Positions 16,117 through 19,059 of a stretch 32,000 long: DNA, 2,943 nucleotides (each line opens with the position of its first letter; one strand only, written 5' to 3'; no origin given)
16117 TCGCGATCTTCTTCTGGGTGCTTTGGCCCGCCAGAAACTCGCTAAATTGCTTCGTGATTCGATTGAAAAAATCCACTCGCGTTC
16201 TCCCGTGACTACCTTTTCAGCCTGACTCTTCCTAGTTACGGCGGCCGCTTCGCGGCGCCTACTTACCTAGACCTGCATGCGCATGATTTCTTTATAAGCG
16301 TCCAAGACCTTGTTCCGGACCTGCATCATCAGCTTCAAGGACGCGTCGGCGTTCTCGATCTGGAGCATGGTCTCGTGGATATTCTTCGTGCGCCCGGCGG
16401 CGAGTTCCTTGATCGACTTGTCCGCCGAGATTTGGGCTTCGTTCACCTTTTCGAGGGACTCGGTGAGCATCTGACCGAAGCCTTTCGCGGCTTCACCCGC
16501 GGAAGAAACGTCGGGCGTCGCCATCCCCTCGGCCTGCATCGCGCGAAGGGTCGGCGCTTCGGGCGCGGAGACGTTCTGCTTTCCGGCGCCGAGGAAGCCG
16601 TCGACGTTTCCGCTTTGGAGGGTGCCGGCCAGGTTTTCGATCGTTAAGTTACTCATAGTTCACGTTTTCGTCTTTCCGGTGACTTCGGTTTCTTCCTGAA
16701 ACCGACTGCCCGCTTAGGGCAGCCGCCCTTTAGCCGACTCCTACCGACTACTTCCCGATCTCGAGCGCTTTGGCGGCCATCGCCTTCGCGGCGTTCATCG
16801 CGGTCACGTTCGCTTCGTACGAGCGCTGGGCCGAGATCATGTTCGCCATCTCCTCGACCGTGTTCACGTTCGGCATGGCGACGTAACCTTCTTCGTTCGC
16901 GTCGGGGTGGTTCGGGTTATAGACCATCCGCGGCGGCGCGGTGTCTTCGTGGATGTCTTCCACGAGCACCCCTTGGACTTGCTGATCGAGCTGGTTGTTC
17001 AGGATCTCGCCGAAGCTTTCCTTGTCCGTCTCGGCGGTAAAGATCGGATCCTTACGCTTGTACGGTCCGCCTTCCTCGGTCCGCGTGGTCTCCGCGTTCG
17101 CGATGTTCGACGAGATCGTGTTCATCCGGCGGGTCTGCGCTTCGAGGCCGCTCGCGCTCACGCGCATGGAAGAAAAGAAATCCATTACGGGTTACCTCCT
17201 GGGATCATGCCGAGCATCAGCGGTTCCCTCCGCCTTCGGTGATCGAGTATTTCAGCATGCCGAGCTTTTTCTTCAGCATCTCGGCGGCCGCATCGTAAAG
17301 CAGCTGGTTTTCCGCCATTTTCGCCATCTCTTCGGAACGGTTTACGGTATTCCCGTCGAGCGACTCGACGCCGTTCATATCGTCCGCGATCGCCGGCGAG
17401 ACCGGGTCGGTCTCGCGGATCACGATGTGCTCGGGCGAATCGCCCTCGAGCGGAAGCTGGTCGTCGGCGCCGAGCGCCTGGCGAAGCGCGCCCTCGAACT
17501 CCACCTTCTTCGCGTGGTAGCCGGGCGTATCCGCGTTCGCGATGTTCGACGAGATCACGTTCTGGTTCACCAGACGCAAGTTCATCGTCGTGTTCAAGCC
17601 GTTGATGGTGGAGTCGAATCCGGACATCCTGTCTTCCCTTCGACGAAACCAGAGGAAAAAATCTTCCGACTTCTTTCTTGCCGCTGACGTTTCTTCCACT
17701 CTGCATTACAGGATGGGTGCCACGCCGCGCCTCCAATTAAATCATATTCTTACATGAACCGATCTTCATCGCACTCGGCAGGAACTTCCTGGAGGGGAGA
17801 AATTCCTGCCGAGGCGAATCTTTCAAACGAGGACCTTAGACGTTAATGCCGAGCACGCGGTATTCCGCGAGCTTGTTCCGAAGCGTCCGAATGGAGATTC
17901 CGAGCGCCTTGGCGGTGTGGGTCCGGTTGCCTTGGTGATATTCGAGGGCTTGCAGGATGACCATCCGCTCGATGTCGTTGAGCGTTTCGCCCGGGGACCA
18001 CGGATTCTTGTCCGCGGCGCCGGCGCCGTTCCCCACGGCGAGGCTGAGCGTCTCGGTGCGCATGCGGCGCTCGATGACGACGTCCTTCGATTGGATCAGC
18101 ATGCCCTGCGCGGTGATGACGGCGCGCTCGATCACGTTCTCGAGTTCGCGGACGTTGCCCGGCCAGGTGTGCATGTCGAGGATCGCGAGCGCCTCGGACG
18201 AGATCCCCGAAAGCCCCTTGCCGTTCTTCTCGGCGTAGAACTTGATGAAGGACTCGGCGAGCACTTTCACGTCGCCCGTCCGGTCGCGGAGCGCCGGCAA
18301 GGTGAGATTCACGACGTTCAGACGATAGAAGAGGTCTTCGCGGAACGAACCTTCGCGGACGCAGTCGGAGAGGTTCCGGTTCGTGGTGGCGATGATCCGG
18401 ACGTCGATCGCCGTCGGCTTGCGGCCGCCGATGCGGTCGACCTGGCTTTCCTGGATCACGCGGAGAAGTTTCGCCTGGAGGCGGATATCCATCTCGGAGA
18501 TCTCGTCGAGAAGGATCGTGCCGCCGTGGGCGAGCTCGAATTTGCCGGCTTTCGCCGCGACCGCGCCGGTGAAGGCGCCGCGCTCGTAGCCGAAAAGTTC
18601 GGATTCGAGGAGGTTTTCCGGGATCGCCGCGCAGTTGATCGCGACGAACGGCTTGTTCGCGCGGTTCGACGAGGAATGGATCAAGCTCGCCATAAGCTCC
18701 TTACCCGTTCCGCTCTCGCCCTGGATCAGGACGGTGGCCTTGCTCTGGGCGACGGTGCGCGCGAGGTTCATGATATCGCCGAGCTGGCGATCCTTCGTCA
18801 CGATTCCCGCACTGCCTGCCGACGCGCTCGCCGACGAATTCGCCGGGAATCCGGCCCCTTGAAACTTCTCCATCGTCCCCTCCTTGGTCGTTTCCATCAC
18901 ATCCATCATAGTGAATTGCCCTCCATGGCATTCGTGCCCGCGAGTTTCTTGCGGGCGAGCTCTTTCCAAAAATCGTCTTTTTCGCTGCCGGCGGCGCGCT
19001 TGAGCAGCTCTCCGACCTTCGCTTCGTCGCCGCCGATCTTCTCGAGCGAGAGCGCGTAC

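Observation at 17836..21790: Sigma-54 promoter driving a giant secreted TPR protein translationally coupled to a sensor-less sigma-54 activator, at the head of the flagellar operon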

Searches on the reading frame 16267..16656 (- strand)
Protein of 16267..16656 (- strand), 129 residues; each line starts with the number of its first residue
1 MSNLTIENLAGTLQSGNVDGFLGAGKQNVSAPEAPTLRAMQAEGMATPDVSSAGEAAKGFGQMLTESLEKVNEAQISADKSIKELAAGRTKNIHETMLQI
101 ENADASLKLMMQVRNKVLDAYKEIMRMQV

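Call 5: search_protein_families(library=ncbifam, proteins=[window:16267-16656:-], max_evalue=0.001)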
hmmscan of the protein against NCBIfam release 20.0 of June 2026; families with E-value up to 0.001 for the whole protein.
window:16267-16656:- (129 aa): 2 families
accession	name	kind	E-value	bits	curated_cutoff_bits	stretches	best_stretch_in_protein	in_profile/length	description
TIGR00205.2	fliE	equivalog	6.1e-26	90.4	30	1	60-129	1-71/71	flagellar hook-basal body complex protein FliE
NF009371.0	PRK12729.1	equivalog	6.4e-06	26.7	145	1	50-125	48-124/127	flagellar hook-basal body protein FliE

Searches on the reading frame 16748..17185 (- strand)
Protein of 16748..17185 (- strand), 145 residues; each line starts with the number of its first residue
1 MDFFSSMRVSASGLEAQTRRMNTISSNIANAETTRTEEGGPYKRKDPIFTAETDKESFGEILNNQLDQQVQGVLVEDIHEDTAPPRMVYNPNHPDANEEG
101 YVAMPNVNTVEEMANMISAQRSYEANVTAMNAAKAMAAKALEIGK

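Call 5: search_protein_families(library=ncbifam, proteins=[window:16748-17185:-], max_evalue=0.001)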
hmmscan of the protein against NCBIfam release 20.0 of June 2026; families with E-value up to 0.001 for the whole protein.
window:16748-17185:- (145 aa): 19 families
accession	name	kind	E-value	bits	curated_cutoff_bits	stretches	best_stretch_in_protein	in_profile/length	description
TIGR01395.1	FlgC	equivalog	4e-54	182.6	102.1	1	4-145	1-137/137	flagellar basal body rod protein FlgC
NF009275.1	PRK12632.1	equivalog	7e-23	81.4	170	1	2-142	3-126/130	flagellar basal body rod protein FlgC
TIGR02488.1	flgG_G_neg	equivalog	1.6e-15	57.3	252.75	2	98-139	213-254/259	flagellar basal-body rod protein FlgG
TIGR03506.1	FlgEFG_subfam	subfamily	4.9e-13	49.5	70.25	2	6-54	2-44/351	flagellar hook-basal body complex protein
NF004243.1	PRK05682.2-2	equivalog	2.1e-12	46.8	801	1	1-34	1-34/420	flagellar hook protein FlgE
NF009456.0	PRK12816.1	equivalog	1e-11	45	416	1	98-142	217-261/264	flagellar basal body rod protein FlgG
TIGR02492.1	flgK_ends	equivalog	1.5e-10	41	170.75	2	6-76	2-58/437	flagellar hook-associated protein FlgK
NF004242.0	PRK05682.2-1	equivalog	3e-09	36.2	365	1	1-34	1-34/422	flagellar hook protein FlgE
NF009282.1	PRK12642.1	equivalog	3.1e-09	36.5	242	1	93-139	186-232/239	flagellar basal-body rod protein FlgF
NF005286.1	PRK06803.1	equivalog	1e-08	34.8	467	1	6-34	2-30/402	flagellar hook protein FlgE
TIGR02490.1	flgF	equivalog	2.1e-08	34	178.5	1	96-124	190-218/218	flagellar basal-body rod protein FlgF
NF009280.2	PRK12640.1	subfamily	1.1e-07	31.7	210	1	61-140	167-239/246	flagellar basal body rod protein FlgF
NF004238.1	PRK05682.1-1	equivalog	4.6e-07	29.5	400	0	105-135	375-405/414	flagellar hook protein FlgE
TIGR01396.1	FlgB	equivalog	7.3e-07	29.5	59.05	1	6-141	4-130/131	flagellar basal body rod protein FlgB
NF004240.1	PRK05682.1-4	equivalog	1.5e-06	27.8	472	0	104-143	403-442/443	flagellar hook protein FlgE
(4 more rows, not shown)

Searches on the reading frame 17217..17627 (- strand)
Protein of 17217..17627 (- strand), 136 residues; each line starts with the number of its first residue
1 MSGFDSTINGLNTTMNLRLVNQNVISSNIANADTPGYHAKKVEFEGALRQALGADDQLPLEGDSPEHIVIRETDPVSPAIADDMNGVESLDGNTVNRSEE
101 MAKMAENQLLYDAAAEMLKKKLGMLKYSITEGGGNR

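Call 4: search_protein_families(library=pfam, proteins=[window:17217-17627:-], max_evalue=0.01)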
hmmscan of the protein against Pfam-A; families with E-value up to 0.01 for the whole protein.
window:17217-17627:- (136 aa): 1 family
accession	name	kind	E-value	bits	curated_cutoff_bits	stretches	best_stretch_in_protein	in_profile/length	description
PF00460.25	Flg_bb_rod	-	6.9e-09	35.9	20.7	1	13-37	6-30/31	Flagella basal body rod protein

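Call 5: search_protein_families(library=ncbifam, proteins=[window:17217-17627:-], max_evalue=0.001)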
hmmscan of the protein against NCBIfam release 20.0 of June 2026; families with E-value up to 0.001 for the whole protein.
window:17217-17627:- (136 aa): 26 families (the best 25 are shown)
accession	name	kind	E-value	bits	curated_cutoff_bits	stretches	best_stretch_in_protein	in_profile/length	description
TIGR01396.1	FlgB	equivalog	1.5e-26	93.2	59.05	1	4-129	1-130/131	flagellar basal body rod protein FlgB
NF009264.0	PRK12621.1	equivalog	1.2e-22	80.8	163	1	4-132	5-134/136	flagellar basal body rod protein FlgB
NF004654.1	PRK06004.1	equivalog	9e-18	65.4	142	1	11-129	2-124/126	flagellar basal body rod protein FlgB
NF009263.0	PRK12620.1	equivalog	8.3e-17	61.4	158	1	12-130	13-131/133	flagellar basal body rod protein FlgB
NF009266.0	PRK12623.1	equivalog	2.5e-14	53.3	144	1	7-130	12-131/133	flagellar basal body rod protein FlgB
NF009328.0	PRK12685.1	equivalog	5.6e-13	49.3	169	1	12-129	13-113/116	flagellar basal body rod protein FlgB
NF009270.0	PRK12627.1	equivalog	1.3e-12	48.2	128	1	21-130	21-126/128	FlgB family protein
NF004653.1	PRK06003.1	equivalog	2.4e-11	44.1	153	1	20-120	19-115/126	flagellar basal body rod protein FlgB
NF005527.0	PRK07182.1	equivalog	3.3e-11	43.4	211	2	12-51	13-52/148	flagellar basal body rod protein FlgB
NF009262.0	PRK12619.1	equivalog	2.1e-10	41.1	183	1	21-123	22-121/130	flagellar basal body rod protein FlgB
NF005280.0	PRK06797.1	equivalog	2.2e-10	41.2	106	1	11-118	8-122/135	flagellar basal body rod protein FlgB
NF009275.1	PRK12632.1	equivalog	8.1e-10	39.2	170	1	4-121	4-117/130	flagellar basal body rod protein FlgC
NF009265.0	PRK12622.1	equivalog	2.4e-09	37.4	145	1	12-114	12-119/135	flagellar basal body rod protein FlgB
TIGR03506.1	FlgEFG_subfam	subfamily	1.7e-07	31.3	70.25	1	13-55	8-50/351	flagellar hook-basal body complex protein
NF009267.0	PRK12624.1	equivalog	2.2e-07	31.5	241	1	7-126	10-137/143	flagellar basal body rod protein FlgB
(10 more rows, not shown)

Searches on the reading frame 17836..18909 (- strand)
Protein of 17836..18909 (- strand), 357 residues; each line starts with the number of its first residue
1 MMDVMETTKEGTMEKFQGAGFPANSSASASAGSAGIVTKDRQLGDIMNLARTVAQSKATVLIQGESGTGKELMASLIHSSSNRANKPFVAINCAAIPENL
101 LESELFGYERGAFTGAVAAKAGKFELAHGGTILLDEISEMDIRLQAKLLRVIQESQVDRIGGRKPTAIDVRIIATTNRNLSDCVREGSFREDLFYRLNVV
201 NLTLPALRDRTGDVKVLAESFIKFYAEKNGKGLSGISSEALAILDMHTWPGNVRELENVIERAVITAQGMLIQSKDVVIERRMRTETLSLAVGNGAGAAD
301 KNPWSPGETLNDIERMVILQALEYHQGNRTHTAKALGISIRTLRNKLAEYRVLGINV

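Call 4: search_protein_families(library=pfam, proteins=[window:17836-18909:-], max_evalue=0.01)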
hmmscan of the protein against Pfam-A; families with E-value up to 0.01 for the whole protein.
window:17836-18909:- (357 aa): 15 families
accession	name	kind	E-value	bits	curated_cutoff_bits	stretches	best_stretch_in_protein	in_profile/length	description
PF00158.32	Sigma54_activat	-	2.6e-71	239.2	20.2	1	36-202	1-167/168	Sigma-54 interaction domain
PF25601.1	AAA_lid_14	-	1.1e-22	80.1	27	1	208-278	1-71/87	AAA+ ATPase lid domain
PF14532.12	Sigma54_activ_2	-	1.2e-19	71.3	25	1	51-207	15-138/138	Sigma-54 interaction domain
PF02954.25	HTH_8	-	2.4e-16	59.6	22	1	310-350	2-42/42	Bacterial regulatory protein, Fis family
PF07728.20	AAA_5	-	9.6e-08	32.6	22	1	60-179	2-124/139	AAA domain (dynein-related subfamily)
PF07724.20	AAA_2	-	2.1e-06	28.3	27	1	57-185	3-132/166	AAA domain (Cdc48 subfamily)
PF18024.7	HTH_50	-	4.1e-06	26.8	27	1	308-351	6-48/50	Helix-turn-helix domain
PF00004.35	AAA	-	8.7e-05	23.4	21.2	1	60-181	1-111/131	ATPase family associated with various cellular activities (AAA)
PF01078.27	Mg_chelatase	-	0.00062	19.7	20.3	0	115-160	93-138/207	Magnesium chelatase, subunit ChlI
PF07726.17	AAA_3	-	0.001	19.4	27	1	60-177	2-111/131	ATPase family associated with various cellular activities (AAA)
PF13245.12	AAA_19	-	0.0025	18.5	25.1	0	58-155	12-117/134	AAA domain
PF00493.29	MCM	-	0.0031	17.1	23.3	1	54-156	54-149/224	MCM P-loop domain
PF13604.12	AAA_30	-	0.0036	17.5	27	1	49-156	9-116/191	AAA domain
PF13191.12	AAA_16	-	0.0037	18.2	32.6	1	39-137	5-102/167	AAA ATPase domain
PF13556.12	HTH_30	-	0.0084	16.3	27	0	323-348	9-34/59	PucR C-terminal helix-turn-helix domain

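Call 5: search_protein_families(library=ncbifam, proteins=[window:17836-18909:-], max_evalue=0.001)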
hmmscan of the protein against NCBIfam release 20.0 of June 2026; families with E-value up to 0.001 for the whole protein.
window:17836-18909:- (357 aa): 29 families (the best 25 are shown)
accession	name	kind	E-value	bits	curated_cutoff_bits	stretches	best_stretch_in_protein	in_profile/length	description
NF050807.1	TransRegFlbDCaul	equivalog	1.7e-132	442.5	750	1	30-357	114-445/454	sigma-54-dependent transcriptional regulator FlbD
NF008469.0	PRK11361.1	equivalog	7.9e-110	367.7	714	1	28-352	137-456/461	acetoacetate metabolism transcriptional regulator AtoC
NF041552.1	TF_PrdR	equivalog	2.5e-106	356.3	795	1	34-350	267-576/577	sigma-54 dependent transcriptional regulator PrdR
TIGR01817.1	nifA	equivalog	4.1e-105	352.6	528.85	1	27-288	189-449/534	nif-specific transcriptional activator NifA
TIGR02915.1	PEP_resp_reg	equivalog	2.1e-103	346.6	502.6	1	28-350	133-442/445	PEP-CTERM-box response regulator transcription factor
NF003451.0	PRK05022.1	equivalog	2e-96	323.8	476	1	30-343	186-501/512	nitric oxide reductase transcriptional regulator NorR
TIGR01818.1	ntrC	equivalog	5e-94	315.7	558.6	1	30-349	130-462/463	nitrogen regulation protein NR(I)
NF038308.1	RNA_repair_RtcR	equivalog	1.7e-92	311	650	1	22-346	168-512/530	RNA repair transcriptional activator RtcR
TIGR02329.1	propionate_PrpR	equivalog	3.9e-90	303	499.2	1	35-347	213-524/526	propionate catabolism operon regulatory protein PrpR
NF007689.0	PRK10365.1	equivalog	4.6e-88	295.9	760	1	26-348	131-440/441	sigma-54-dependent response regulator transcription factor ZraR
NF041946.1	LuxO_transreg_Vib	equivalog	1.3e-84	284.6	800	1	28-350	127-460/463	quorum-sensing sigma-54 dependent transcriptional regulator LuxO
NF011953.0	PRK15424.1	equivalog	6.9e-84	282.4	703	1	15-348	200-532/538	propionate catabolism operon regulatory protein PrpR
NF011695.0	PRK15115.1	equivalog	1.4e-83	281.1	763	1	26-292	127-391/445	two-component system response regulator GlrR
NF049963.1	RespRegFlgRCampy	domain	8.4e-83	278.6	750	1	36-286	136-386/429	fla regulon two-component system response regulator FlgR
TIGR02974.1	phageshock_pspF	equivalog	3.5e-82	276.3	443.55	1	41-273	6-239/336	phage shock protein operon transcriptional activator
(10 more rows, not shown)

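Call 15: find_homologous_proteins(query=window:17836-18873:-)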
Query window:17836-18873:- (345 aa): 8000 proteins with E <= 0.001 among 8000 candidates; the best 120 are listed.
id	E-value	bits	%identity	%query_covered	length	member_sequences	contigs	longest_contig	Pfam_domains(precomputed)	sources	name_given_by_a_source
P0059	8.4e-192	655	89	99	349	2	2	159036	PF00158.33,PF07724.21,PF25601.2,PF02954.26,PF18024.8,PF14532.13,PF07728.21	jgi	jgi:two-component system response regulator FlrC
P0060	1.1e-191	654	90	100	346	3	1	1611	PF00158.33,PF25601.2,PF02954.26,PF14532.13,PF07728.21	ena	-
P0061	1.4e-190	650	92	94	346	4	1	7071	PF00158.33,PF07724.21,PF25601.2,PF02954.26,PF14532.13,PF07728.21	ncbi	-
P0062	4.9e-190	649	93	93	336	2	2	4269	PF00158.33,PF07724.21,PF25601.2,PF02954.26,PF14532.13,PF07728.21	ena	-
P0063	7.8e-190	648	88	100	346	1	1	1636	PF00158.33,PF07724.21,PF25601.2,PF02954.26,PF18024.8,PF14532.13,PF07728.21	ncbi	-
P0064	2.9e-189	646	87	100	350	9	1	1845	PF00158.33,PF07724.21,PF25601.2,PF02954.26,PF14532.13,PF07728.21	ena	-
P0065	8.9e-189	645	90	96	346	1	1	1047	PF00158.33,PF07724.21,PF25601.2,PF02954.26,PF18024.8,PF14532.13,PF07728.21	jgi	jgi:transcriptional regulator with PAS, ATPase and Fis domain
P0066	4.9e-185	632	89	93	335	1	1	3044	PF00158.33,PF07724.21,PF25601.2,PF02954.26,PF18024.8,PF14532.13,PF07728.21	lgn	-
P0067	5.8e-185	632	88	93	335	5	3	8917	PF00158.33,PF07724.21,PF25601.2,PF02954.26,PF18024.8,PF14532.13,PF07728.21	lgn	-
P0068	1.4e-183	627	89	93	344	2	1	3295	PF00158.33,PF07724.21,PF25601.2,PF02954.26,PF14532.13,PF07728.21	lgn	-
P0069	3.1e-182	623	89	93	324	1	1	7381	PF00158.33,PF07724.21,PF25601.2,PF02954.26,PF14532.13,PF07728.21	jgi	jgi:transcriptional regulator with PAS, ATPase and Fis domain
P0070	7.2e-182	622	86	94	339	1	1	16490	PF00158.33,PF07724.21,PF25601.2,PF02954.26,PF18024.8,PF14532.13,PF07728.21,PF01078.28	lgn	-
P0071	6.3e-181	619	87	94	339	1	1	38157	PF00158.33,PF07724.21,PF25601.2,PF02954.26,PF18024.8,PF14532.13,PF07728.21,PF01078.28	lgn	-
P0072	8.0e-181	618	89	93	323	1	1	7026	PF00158.33,PF07724.21,PF25601.2,PF02954.26,PF14532.13,PF07728.21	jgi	jgi:transcriptional regulator with PAS, ATPase and Fis domain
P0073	1.4e-180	618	85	97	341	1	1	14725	PF00158.33,PF07724.21,PF25601.2,PF02954.26,PF18024.8,PF00004.36,PF14532.13,PF07728.21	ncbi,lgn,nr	ncbi:MAG: sigma 54-interacting transcriptional regulator [Cryobacterium sp.]|nr:sigma 54-interacting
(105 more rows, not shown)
